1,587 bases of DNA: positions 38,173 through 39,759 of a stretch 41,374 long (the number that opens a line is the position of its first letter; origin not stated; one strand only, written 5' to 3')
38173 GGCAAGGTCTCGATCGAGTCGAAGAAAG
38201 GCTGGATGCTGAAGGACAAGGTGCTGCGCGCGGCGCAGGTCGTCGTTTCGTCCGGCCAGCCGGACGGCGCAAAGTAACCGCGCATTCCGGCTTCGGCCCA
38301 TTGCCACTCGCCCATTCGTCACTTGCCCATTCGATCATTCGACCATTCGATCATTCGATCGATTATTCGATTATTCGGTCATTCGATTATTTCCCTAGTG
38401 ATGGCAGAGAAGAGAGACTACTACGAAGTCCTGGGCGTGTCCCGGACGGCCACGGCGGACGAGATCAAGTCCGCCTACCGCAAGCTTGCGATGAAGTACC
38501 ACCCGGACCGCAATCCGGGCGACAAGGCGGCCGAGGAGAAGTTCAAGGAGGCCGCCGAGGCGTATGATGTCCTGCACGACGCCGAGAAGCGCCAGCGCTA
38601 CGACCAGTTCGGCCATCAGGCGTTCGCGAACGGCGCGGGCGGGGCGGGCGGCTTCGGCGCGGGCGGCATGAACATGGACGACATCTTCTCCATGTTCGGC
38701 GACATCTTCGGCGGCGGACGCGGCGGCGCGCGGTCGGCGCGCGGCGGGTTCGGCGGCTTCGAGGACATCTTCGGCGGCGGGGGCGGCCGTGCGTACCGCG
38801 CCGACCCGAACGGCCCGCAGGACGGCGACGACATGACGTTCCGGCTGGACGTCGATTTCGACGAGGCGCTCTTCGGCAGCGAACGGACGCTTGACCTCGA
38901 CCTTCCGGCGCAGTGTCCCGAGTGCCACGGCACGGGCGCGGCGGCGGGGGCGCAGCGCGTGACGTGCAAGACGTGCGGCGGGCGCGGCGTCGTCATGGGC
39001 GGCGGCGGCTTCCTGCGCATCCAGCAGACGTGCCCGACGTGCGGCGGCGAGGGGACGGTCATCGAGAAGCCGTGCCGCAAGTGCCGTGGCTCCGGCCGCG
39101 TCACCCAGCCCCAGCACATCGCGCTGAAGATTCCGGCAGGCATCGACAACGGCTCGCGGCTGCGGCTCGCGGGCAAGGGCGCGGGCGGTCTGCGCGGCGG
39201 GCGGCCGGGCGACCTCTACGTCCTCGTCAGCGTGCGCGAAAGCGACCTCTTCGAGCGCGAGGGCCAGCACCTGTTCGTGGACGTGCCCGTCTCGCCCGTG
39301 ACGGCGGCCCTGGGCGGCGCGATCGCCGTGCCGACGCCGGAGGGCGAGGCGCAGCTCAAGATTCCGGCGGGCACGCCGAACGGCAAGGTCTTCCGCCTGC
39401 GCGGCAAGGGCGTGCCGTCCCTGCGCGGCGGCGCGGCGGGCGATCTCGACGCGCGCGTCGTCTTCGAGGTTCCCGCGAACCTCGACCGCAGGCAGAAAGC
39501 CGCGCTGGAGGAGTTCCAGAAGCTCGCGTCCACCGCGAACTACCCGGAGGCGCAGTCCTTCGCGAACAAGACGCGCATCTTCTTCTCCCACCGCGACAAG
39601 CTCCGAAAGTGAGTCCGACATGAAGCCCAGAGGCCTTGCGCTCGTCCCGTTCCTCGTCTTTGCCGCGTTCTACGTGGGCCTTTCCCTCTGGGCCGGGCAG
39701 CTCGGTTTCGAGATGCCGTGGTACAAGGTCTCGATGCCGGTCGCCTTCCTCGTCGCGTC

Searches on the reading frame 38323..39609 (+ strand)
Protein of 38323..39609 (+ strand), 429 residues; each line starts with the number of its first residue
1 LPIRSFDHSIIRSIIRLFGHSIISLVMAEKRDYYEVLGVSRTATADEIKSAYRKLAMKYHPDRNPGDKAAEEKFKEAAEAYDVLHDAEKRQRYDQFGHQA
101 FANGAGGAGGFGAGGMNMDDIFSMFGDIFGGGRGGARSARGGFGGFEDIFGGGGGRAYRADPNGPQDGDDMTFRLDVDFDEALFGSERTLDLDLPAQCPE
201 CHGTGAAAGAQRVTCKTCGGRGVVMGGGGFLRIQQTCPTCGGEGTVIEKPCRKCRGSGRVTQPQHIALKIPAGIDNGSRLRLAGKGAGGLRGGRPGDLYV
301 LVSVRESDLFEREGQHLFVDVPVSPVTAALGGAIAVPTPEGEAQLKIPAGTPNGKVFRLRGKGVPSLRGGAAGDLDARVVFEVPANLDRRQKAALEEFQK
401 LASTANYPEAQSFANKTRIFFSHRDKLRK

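Call 14: search_protein_families(library=pfam, proteins=[window:38323-39609:+], max_evalue=0.00001)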
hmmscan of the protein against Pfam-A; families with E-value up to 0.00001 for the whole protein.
window:38323-39609:+ (429 aa): 3 families
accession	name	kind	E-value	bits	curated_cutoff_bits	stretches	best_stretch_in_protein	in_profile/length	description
PF01556.23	DnaJ_C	-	5.1e-41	140.7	26.6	1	173-384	3-152/152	DnaJ C terminal domain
PF00226.36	DnaJ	-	8.9e-29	99.8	27.8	1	32-94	1-63/63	DnaJ domain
PF00684.25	DnaJ_CXXCXGXG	-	9e-14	51.9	32.7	1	198-258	1-65/65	DnaJ central domain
